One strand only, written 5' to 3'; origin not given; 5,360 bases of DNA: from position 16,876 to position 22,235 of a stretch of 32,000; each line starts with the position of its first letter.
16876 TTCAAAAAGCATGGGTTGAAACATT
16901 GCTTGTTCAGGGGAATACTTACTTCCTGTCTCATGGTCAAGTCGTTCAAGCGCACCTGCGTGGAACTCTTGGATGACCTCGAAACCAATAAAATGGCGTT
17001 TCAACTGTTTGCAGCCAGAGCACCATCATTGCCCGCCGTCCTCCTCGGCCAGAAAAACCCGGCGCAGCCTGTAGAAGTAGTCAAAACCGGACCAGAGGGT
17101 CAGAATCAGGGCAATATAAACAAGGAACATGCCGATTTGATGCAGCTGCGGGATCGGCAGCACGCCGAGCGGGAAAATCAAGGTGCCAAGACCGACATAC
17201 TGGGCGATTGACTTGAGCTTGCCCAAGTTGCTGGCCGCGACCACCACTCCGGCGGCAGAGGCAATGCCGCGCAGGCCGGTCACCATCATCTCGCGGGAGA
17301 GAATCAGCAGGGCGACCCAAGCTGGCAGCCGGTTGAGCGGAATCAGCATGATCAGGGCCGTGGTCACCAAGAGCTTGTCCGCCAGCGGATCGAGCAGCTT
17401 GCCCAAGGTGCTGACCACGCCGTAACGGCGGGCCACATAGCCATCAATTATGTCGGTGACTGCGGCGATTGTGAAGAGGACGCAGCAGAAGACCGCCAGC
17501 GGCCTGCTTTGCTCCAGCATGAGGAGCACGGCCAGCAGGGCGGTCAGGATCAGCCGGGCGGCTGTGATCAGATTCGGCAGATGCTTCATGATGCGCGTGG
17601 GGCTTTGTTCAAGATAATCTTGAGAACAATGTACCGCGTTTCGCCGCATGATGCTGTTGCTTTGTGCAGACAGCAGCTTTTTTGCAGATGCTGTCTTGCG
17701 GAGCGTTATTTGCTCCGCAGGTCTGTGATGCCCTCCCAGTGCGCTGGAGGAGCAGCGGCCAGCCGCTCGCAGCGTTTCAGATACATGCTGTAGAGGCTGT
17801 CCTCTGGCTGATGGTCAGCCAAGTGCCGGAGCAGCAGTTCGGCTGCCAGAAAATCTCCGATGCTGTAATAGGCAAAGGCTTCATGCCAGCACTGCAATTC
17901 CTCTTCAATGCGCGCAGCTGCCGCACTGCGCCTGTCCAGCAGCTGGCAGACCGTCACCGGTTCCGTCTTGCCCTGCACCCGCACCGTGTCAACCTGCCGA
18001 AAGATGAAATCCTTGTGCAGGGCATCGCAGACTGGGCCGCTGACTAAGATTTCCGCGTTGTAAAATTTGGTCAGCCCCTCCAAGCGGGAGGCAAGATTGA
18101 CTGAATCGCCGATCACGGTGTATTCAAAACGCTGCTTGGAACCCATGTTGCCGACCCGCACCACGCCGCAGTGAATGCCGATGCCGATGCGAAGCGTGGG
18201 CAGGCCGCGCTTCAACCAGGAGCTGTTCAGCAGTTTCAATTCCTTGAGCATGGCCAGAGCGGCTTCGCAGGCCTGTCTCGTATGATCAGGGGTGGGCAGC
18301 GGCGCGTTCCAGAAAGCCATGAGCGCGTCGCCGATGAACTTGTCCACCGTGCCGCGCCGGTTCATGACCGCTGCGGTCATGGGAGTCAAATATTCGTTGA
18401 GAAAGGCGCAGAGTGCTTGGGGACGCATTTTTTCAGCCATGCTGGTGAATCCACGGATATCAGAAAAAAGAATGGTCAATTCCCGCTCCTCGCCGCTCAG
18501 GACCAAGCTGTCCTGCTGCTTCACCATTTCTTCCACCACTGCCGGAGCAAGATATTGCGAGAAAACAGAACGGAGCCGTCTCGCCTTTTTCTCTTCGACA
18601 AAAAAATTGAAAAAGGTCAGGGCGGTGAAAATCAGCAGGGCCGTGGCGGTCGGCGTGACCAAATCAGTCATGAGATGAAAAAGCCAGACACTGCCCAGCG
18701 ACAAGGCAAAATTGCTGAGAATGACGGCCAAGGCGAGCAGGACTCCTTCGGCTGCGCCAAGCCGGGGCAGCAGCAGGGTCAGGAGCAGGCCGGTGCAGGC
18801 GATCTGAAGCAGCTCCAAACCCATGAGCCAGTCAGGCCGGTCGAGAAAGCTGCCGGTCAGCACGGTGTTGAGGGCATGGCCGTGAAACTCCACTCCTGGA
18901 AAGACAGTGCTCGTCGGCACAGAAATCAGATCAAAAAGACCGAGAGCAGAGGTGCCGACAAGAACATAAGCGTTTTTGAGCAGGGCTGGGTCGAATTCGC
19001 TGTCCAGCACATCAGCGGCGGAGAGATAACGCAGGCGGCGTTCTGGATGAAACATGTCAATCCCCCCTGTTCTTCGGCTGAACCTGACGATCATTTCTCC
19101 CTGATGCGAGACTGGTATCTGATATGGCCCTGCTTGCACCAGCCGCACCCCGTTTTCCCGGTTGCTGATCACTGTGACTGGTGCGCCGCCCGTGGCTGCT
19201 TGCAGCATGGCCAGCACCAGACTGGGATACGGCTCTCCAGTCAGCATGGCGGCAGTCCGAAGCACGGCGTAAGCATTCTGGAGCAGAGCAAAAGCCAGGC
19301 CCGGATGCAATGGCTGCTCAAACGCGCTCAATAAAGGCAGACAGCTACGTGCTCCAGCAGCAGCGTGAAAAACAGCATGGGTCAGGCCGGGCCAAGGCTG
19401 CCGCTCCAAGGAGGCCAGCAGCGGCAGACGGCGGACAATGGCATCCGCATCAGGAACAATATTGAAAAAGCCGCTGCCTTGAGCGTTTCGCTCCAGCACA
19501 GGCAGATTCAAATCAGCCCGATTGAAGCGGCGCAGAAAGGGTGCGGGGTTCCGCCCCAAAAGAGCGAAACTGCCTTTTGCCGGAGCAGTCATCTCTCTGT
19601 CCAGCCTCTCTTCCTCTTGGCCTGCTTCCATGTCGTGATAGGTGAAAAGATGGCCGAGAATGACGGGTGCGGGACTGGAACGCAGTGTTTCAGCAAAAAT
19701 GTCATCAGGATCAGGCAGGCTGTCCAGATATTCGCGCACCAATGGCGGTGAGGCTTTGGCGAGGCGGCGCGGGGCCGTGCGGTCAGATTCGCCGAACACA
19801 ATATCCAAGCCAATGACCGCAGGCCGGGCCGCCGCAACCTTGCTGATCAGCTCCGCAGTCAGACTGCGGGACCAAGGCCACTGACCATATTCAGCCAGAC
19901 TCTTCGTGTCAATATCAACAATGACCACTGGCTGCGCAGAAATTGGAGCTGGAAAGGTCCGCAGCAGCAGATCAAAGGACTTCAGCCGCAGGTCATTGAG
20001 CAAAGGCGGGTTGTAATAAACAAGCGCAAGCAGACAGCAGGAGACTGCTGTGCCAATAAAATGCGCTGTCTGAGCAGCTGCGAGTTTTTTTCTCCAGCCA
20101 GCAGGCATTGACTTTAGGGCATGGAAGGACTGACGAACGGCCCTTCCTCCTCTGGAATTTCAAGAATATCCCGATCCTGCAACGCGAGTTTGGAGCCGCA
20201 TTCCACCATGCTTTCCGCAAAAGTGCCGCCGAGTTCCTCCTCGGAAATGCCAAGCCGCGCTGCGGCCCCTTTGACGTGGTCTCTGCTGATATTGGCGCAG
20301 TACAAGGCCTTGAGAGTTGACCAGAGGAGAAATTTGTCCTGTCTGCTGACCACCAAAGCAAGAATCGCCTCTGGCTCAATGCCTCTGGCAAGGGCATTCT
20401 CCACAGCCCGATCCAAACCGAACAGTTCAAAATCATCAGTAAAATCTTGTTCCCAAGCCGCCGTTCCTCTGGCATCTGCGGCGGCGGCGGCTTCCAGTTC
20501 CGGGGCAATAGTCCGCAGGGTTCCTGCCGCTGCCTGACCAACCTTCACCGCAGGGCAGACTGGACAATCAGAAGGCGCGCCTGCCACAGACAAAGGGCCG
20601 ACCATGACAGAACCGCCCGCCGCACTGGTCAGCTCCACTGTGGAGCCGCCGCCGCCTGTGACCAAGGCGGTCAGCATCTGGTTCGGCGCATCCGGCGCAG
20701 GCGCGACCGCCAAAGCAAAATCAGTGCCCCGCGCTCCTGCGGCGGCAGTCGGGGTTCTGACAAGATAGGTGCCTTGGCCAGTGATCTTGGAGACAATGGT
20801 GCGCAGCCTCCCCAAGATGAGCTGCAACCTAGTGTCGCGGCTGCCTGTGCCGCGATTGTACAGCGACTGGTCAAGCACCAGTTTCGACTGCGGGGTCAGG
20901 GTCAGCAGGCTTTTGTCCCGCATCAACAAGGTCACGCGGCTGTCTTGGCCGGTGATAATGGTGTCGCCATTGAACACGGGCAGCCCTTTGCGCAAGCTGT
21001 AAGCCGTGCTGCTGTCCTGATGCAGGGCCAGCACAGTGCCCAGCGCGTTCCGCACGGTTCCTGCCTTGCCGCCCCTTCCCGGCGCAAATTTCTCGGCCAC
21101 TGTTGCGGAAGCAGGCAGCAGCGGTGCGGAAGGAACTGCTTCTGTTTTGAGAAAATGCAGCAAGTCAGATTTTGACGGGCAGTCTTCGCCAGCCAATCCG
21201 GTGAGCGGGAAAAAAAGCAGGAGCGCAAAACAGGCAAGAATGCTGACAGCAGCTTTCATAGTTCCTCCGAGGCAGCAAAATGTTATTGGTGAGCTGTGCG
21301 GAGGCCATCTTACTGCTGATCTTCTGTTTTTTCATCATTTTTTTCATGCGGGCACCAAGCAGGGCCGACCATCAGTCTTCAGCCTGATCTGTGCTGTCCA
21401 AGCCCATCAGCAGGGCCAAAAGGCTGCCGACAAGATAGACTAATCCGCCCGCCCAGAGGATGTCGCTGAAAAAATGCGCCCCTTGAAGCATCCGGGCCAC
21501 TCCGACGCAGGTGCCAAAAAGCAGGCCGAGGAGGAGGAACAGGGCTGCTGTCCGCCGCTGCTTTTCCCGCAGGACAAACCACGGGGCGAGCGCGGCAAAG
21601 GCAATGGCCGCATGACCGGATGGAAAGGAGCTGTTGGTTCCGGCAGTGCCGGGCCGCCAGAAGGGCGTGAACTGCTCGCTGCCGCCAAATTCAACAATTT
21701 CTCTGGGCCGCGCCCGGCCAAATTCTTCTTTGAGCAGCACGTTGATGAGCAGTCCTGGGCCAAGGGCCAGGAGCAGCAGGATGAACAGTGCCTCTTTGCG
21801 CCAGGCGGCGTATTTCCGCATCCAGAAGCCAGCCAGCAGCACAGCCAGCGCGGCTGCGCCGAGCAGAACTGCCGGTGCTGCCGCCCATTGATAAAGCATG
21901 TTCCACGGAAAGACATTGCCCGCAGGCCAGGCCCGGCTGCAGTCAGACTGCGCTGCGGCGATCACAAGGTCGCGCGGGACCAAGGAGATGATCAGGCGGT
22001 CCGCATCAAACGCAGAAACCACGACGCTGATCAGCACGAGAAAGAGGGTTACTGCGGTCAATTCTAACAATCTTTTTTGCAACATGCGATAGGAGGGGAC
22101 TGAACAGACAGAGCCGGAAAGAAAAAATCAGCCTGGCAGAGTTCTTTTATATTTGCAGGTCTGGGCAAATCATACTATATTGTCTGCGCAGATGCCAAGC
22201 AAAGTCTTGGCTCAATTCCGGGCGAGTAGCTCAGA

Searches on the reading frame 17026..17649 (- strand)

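Call 11: search_protein_families(library=pfam, proteins=[window:17026-17649:-], max_evalue=0.00001)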
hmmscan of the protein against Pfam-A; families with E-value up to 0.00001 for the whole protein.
window:17026-17649:- (207 aa): 1 family
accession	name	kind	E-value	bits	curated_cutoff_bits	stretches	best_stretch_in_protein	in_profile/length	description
PF01066.26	CDP-OH_P_transf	-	1.2e-38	133.4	22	1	23-186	2-152/152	CDP-alcohol phosphatidyltransferase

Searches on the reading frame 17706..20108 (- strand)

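Call 11: search_protein_families(library=pfam, proteins=[window:17706-20108:-], max_evalue=0.00001)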
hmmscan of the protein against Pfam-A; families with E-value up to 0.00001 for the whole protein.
window:17706-20108:- (800 aa): 2 families
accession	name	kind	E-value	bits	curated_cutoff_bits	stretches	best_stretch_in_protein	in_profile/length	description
PF05226.16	CHASE2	-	6.7e-56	190.1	26.3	1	26-442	4-254/257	CHASE2 domain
PF00211.25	Guanylate_cyc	-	7.5e-26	91.3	21.9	1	541-719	6-178/183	Adenylate and Guanylate cyclase catalytic domain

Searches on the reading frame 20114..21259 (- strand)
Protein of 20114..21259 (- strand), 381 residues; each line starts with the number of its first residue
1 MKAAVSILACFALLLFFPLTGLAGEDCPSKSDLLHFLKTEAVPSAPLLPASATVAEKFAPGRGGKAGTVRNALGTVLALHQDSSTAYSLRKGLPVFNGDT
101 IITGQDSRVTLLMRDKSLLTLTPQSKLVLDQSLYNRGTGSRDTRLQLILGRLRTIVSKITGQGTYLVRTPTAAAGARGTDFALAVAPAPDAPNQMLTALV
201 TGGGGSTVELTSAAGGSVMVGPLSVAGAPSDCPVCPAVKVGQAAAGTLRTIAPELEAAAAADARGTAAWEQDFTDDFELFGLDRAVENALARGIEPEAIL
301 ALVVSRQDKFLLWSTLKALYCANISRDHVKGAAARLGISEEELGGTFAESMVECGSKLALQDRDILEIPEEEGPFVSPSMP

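Call 11: search_protein_families(library=pfam, proteins=[window:20114-21259:-], max_evalue=0.00001)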
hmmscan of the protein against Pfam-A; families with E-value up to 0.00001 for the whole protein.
window:20114-21259:- (381 aa): 1 family
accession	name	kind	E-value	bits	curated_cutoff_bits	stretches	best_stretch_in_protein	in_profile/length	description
PF04773.18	FecR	-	3.4e-13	50.3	24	1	99-185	1-80/97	FecR protein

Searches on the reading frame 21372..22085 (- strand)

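Call 11: search_protein_families(library=pfam, proteins=[window:21372-22085:-], max_evalue=0.00001)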
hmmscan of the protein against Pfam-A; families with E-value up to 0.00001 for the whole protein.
window:21372-22085:- (237 aa): 1 family
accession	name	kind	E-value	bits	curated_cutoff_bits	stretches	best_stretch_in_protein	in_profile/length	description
PF01569.27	PAP2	-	1e-21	77.5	27.2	1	103-223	4-121/130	PAP2 superfamily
